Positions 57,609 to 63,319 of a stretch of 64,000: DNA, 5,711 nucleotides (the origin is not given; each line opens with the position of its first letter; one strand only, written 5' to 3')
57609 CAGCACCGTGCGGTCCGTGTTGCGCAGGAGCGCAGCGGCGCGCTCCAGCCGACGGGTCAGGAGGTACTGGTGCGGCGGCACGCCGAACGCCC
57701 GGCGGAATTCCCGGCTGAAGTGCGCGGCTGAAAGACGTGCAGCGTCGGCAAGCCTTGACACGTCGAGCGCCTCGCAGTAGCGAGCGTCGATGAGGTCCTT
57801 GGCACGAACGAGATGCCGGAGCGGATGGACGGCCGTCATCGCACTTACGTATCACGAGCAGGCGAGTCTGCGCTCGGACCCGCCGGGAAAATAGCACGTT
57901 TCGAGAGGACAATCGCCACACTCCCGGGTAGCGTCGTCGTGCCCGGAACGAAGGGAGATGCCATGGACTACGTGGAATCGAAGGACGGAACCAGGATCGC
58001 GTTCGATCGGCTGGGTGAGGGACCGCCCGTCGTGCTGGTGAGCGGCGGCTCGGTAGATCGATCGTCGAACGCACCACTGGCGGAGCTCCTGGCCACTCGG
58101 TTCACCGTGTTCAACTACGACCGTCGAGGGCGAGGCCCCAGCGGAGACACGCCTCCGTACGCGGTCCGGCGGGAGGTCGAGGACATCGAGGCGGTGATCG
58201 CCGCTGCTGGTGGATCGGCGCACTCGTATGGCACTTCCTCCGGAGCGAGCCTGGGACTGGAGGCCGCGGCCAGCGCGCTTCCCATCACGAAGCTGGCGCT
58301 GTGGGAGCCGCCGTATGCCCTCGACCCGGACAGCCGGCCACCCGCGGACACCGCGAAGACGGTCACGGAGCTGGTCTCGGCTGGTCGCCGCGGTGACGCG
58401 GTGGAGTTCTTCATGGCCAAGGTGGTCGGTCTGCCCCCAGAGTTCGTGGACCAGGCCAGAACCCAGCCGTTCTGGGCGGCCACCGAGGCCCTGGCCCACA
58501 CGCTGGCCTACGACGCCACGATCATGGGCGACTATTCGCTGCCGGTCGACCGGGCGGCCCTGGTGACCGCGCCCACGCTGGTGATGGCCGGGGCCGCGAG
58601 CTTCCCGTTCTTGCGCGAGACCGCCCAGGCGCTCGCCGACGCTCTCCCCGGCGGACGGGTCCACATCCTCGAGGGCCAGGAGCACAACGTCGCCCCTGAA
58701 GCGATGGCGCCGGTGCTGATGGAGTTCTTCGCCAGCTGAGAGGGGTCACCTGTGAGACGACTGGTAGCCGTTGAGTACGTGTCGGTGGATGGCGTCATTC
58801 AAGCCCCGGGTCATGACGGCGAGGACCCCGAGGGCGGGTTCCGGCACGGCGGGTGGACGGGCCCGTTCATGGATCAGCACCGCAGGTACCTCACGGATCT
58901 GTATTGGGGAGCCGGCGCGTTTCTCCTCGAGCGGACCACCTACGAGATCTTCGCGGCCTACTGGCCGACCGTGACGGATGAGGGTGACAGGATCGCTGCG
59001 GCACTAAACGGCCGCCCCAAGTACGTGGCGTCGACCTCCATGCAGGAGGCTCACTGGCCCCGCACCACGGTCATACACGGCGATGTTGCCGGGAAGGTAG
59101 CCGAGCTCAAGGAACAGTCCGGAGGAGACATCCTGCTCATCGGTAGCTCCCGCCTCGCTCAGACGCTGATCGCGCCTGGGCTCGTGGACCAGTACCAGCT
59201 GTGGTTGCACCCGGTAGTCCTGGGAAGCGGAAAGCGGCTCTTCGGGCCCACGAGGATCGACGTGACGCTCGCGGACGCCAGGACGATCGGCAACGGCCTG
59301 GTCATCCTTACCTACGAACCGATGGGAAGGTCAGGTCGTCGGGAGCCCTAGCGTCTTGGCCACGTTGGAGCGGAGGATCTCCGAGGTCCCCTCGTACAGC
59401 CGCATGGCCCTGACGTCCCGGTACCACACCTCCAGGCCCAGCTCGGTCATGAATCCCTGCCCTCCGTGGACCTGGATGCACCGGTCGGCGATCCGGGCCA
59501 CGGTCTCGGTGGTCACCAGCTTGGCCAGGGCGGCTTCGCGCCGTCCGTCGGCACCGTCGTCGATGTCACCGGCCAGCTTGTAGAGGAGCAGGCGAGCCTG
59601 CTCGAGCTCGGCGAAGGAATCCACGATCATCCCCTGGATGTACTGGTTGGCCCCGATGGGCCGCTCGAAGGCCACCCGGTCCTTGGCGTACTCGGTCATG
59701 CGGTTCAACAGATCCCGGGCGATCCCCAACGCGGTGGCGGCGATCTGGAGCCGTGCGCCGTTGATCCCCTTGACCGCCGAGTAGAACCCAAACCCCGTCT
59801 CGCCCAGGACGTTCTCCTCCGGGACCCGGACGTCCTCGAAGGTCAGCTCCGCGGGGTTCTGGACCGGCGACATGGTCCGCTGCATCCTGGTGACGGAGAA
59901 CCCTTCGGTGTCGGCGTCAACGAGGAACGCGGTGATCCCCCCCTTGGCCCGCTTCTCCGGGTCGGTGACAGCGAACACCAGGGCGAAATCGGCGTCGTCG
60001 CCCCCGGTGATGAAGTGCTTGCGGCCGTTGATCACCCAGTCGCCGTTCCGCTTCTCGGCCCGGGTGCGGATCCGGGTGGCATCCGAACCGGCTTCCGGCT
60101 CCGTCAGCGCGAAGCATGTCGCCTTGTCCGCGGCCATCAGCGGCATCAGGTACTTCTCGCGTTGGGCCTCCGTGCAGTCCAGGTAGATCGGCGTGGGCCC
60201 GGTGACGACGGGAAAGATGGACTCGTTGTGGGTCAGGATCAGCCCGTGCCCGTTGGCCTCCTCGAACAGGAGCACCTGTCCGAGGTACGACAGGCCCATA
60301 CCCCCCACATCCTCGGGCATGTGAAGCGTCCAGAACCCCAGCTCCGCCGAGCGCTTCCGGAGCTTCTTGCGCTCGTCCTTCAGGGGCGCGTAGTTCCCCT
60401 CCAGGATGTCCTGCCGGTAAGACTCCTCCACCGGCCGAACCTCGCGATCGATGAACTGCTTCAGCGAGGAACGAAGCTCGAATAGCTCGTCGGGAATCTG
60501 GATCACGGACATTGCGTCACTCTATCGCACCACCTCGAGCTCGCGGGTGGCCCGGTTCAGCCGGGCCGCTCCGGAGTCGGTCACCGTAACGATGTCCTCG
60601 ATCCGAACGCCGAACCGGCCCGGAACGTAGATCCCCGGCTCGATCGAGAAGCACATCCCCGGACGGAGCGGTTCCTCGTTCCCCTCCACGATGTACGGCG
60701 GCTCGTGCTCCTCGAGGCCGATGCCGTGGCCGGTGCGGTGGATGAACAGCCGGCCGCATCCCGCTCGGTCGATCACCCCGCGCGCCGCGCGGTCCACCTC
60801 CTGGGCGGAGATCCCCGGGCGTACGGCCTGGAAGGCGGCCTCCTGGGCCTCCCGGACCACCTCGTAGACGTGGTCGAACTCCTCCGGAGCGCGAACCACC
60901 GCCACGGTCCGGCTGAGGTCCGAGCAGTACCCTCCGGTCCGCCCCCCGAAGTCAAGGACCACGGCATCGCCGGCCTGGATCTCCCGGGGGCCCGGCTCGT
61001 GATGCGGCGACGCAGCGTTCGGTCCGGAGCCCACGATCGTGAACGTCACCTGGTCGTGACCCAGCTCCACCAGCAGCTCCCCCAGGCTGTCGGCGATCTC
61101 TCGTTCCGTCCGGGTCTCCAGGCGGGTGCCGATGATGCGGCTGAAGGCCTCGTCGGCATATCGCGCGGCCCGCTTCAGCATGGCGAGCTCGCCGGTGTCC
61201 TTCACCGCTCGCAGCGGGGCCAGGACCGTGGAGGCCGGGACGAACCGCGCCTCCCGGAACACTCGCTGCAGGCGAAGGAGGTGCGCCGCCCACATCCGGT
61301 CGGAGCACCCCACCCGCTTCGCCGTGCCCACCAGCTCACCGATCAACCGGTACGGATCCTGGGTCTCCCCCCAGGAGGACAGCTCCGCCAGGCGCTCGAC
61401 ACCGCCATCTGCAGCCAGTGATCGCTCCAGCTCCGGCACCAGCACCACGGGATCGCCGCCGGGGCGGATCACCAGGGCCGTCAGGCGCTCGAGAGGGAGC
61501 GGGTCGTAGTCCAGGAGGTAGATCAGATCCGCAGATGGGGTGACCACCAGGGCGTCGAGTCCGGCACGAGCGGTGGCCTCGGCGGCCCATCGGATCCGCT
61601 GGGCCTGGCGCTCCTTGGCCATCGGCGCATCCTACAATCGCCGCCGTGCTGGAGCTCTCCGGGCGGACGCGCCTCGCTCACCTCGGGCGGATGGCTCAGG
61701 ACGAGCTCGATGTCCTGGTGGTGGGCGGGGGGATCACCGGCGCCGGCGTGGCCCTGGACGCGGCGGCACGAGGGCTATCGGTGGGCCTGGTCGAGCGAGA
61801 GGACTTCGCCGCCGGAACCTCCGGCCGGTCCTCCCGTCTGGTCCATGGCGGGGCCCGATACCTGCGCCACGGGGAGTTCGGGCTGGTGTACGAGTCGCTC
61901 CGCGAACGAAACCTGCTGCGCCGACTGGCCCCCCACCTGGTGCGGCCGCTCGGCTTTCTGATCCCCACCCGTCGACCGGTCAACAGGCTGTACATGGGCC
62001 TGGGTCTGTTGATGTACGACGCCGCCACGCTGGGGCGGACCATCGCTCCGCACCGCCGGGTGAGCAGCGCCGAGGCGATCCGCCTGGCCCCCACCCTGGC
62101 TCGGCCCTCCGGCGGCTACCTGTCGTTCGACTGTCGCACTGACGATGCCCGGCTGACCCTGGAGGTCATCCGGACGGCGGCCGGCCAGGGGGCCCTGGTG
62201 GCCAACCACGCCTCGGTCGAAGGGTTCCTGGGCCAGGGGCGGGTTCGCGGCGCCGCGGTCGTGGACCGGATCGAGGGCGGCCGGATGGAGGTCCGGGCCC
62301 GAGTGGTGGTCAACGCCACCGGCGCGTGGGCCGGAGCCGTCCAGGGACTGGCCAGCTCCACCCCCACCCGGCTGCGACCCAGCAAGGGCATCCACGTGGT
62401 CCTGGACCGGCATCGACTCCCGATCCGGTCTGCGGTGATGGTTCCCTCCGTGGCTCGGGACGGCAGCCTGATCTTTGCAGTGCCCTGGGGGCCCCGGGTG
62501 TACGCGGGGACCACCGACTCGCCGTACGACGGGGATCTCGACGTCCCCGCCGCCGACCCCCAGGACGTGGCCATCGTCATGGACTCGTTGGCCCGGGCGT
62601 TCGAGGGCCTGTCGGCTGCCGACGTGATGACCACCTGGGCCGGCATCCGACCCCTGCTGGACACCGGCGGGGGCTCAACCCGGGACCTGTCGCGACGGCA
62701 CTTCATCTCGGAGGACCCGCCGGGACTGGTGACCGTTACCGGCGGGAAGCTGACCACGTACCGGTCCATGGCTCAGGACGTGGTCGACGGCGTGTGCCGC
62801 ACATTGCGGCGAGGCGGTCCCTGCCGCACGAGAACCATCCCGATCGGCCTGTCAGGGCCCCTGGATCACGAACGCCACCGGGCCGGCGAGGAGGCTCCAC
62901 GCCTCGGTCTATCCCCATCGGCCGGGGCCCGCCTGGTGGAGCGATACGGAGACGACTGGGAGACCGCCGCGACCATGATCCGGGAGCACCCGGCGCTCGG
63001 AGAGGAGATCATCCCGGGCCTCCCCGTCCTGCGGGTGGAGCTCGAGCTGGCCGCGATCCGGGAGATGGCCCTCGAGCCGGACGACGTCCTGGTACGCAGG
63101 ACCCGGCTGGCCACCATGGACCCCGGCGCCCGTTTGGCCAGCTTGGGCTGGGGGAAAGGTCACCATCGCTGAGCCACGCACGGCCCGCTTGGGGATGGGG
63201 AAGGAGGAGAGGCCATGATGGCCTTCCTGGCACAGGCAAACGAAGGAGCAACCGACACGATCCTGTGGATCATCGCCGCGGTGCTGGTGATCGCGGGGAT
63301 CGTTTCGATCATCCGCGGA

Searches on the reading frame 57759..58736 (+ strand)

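Call 7: search_protein_families(library=ncbifam, proteins=[window:57759-58736:+], max_evalue=0.00001)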
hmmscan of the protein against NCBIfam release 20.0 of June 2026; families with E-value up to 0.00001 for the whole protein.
window:57759-58736:+ (326 aa): 4 families
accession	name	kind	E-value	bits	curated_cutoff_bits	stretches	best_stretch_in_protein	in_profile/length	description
NF051488.1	bifunc_PcaDC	exception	3.3e-12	46.2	390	1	100-323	24-249/375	bifunctional 3-oxoadipate enol-lactonase/4-carboxymuconolactone decarboxylase PcaDC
TIGR02427.1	protocat_pcaD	equivalog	2e-08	33.9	255.85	1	91-324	16-250/251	3-oxoadipate enol-lactonase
NF051487.1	bifunc_PcaCD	exception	1.2e-07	31.2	430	1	90-319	174-406/413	bifunctional 4-carboxymuconolactone decarboxylase/3-oxoadipate enol-lactonase PcaCD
NF004514.1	PRK05855.1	equivalog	1.1e-06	27.6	455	1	72-151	4-88/578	SDR family oxidoreductase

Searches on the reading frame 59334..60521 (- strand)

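Call 7: search_protein_families(library=ncbifam, proteins=[window:59334-60521:-], max_evalue=0.00001)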
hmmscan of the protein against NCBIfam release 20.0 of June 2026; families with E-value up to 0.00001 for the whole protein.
window:59334-60521:- (396 aa): 22 families
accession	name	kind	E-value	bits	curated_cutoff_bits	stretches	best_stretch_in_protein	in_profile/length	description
NF042972.1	AcrlCoAredClosAcrC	equivalog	6.5e-80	268.6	640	1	12-389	8-374/378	acryloyl-CoA reductase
NF045552.1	GlutCoADH_Des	equivalog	7.2e-64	216.4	470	1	8-388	4-376/387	glutaryl-CoA dehydrogenase Acd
NF042439.1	SulpropCoADesulf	equivalog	8.4e-62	209.1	600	1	59-390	34-369/379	3-sulfinopropanoyl-CoA desulfinase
NF045652.1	ProlPCPDhRedW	equivalog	4.6e-59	200.1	650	1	40-393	19-375/376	L-prolyl-[peptidyl-carrier protein] dehydrogenase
NF058590.1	AcCoDHFadEBacil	equivalog_domain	2.4e-58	198.1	600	1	15-391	27-410/586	acyl-CoA dehydrogenase FadE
NF008997.0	PRK12341.1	equivalog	1.3e-57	195.6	537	1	51-383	39-368/382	acyl-CoA dehydrogenase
NF053553.1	prodigi_MBC_PigA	equivalog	9e-57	192.9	500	1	51-393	38-381/381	prodigiosin MBC biosynthesis dehydrogenase PigA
NF043006.1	CyhCrbnylCoADH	equivalog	6.4e-56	190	650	1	60-389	46-373/380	cyclohexane-1-carbonyl-CoA dehydrogenase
TIGR03207.1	cyc_hxne_CoA_dh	equivalog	1.4e-45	155.6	575.35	1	53-389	36-369/372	cyclohexanecarboxyl-CoA dehydrogenase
NF002885.1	PRK03354.1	equivalog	7.7e-44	150.2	540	1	53-383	41-365/378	crotonobetainyl-CoA dehydrogenase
NF052270.1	Staph_DH_FadE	equivalog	9.4e-40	136.6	600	1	112-383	117-385/400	acyl-CoA dehydrogenase FadE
TIGR03203.1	pimD_small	equivalog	4.1e-33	115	652.7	1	56-390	44-375/378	pimeloyl-CoA dehydrogenase small subunit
TIGR03204.1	pimC_large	equivalog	4.6e-30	104.8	623.85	1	15-331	10-314/395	pimeloyl-CoA dehydrogenase large subunit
NF007000.1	PRK09463.1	subfamily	9.3e-23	80.4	600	1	59-358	83-399/726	acyl-CoA dehydrogenase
NF009586.0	PRK13026.1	subfamily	9e-18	63.9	608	1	21-358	83-434/777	acyl-CoA dehydrogenase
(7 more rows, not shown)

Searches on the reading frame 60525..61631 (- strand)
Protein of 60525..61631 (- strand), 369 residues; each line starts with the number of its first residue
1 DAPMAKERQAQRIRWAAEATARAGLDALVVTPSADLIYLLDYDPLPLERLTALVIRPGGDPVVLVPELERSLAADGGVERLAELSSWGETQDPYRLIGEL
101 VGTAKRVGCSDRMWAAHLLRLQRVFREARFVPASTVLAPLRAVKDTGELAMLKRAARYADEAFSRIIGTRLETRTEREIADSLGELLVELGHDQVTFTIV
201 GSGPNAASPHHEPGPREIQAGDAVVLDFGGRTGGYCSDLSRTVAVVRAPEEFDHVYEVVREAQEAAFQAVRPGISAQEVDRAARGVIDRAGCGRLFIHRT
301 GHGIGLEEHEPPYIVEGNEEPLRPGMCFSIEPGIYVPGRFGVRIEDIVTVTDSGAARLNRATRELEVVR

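Call 7: search_protein_families(library=ncbifam, proteins=[window:60525-61631:-], max_evalue=0.00001)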
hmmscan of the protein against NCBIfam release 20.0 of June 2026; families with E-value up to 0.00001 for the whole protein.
window:60525-61631:- (369 aa): 13 families
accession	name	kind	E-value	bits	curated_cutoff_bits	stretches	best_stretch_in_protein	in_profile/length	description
NF040821.1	dipep_PepQ_Arch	equivalog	3.4e-55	187.4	630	1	18-365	8-345/346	Xaa-Pro dipeptidase PepQ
NF007310.0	PRK09795.1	equivalog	6.3e-52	176.6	393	1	128-359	114-349/361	aminopeptidase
NF038259.1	ectoine_DoeA_2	exception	7.5e-28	97.3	575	1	7-360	12-378/386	ectoine hydrolase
TIGR02993.1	ectoine_eutD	equivalog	3.2e-21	75.9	613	1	115-367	130-389/391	ectoine hydrolase DoeA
NF008131.0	PRK10879.1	equivalog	9.2e-20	70.8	465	1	132-359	157-418/438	Xaa-Pro aminopeptidase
TIGR00500.1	met_pdase_I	equivalog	7.1e-17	61.7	171.35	1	213-335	79-204/247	type I methionyl aminopeptidase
NF011174.0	PRK14576.1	subfamily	2.7e-16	59.4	487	1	195-365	230-401/405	putative endopeptidase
NF011720.0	PRK15173.1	subfamily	5.4e-15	55.2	420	1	124-365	96-339/343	peptidase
NF011173.0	PRK14575.1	equivalog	6.5e-15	55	850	1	124-365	159-402/406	putative peptidase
NF008970.0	PRK12318.1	equivalog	3.1e-13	49.6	267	1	207-341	115-251/291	methionyl aminopeptidase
NF043017.1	DimsulpropLyDddP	equivalog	4.8e-10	38.8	600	1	134-360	196-435/443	dimethylsulfonioproprionate lyase DddP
NF010133.0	PRK13607.1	equivalog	8.9e-09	34.7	339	1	137-283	155-301/443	Xaa-Pro dipeptidase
TIGR00501.1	met_pdase_II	equivalog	9.8e-07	28.6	222.65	1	216-332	73-189/295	type II methionyl aminopeptidase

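Call 66: find_encoding_contigs(protein=window:60525-61622:-, flank=10000, max_places=2)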
Protein window:60525-61622:- (366 aa): 1 contig read that carries it; 1 place shown.
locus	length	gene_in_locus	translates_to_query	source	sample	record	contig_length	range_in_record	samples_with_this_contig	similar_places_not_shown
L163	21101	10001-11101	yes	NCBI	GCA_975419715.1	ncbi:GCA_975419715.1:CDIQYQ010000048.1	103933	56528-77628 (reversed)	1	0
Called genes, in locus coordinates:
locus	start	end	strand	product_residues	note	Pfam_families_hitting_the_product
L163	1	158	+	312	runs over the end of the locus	PF19187:HTH_PafC, PF13280:WYL, PF25583:WCX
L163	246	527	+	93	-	-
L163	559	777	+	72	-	-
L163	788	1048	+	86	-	PF02416:TatA_B_E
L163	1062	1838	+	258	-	PF00902:TatC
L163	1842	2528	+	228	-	-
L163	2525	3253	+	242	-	PF00561:Abhydrolase_1, PF12697:Abhydrolase_6, PF12146:Hydrolase_4, PF08386:Abhydrolase_4 (faint)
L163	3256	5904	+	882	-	PF00270:DEAD, PF04851:ResIII, PF22527:DEXQc_Suv3, PF00271:Helicase_C, PF26090:SH3_HelY, PF08148:DSHCT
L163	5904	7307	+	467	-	PF01565:FAD_binding_4, PF02913:FAD-oxidase_C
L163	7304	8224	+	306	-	PF00781:DAGK_cat, PF19279:YegS_C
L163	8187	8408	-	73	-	-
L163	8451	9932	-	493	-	PF01266:DAO, PF12831:FAD_oxidored (weak), PF16901:DAO_C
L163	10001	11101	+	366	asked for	PF01321:Creatinase_N, PF00557:Peptidase_M24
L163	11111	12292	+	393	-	PF02771:Acyl-CoA_dh_N, PF02770:Acyl-CoA_dh_M, PF00441:Acyl-CoA_dh_1, PF08028:Acyl-CoA_dh_2, PF22924:ACOX_C_alpha1 (weak)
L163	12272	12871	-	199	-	PF01872:RibD_C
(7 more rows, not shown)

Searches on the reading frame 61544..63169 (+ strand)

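Call 7: search_protein_families(library=ncbifam, proteins=[window:61544-63169:+], max_evalue=0.00001)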
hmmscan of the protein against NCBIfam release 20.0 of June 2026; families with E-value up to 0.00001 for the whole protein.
window:61544-63169:+ (542 aa): 11 families
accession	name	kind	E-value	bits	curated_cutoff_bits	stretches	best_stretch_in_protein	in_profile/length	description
NF008899.0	PRK12266.1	equivalog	1.5e-87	294.2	360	1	51-523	3-481/508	glycerol-3-phosphate dehydrogenase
NF033461.1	glycerol3P_ox_1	equivalog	4.2e-85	286.2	840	2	38-378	2-355/607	type 1 glycerol-3-phosphate oxidase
NF009906.0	PRK13369.1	equivalog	7e-80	268.9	352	1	52-523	4-480/502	glycerol-3-phosphate dehydrogenase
TIGR03377.1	glycerol3P_GlpA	equivalog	7e-59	199.7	552.8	1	56-475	1-412/530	anaerobic glycerol-3-phosphate dehydrogenase subunit GlpA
NF008313.0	PRK11101.1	equivalog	2.7e-45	155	425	1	51-438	5-390/548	anaerobic glycerol-3-phosphate dehydrogenase subunit A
NF033460.1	glycerol3P_ox_II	equivalog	1.1e-09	38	460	0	55-103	2-51/361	type 2 glycerol-3-phosphate oxidase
NF041080.1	DGGGPL_reductase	equivalog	7e-09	35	580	0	203-269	96-163/447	digeranylgeranylglycerophospholipid reductase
TIGR02352.1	thiamin_ThiO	equivalog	2e-07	30.4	250.8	0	57-94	1-38/351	glycine oxidase ThiO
TIGR03364.1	HpnW_proposed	hypoth_equivalog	9.5e-07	28.2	285.1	1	56-95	2-41/365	TIGR03364 family FAD-dependent oxidoreductase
NF050086.1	pipecolate_AmaA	exception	1.6e-06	27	600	1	52-104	23-75/425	L-pipecolate oxidase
NF004789.0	PRK06134.1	subfamily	6.1e-06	25.1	747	0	51-97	9-55/581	FAD-dependent oxidoreductase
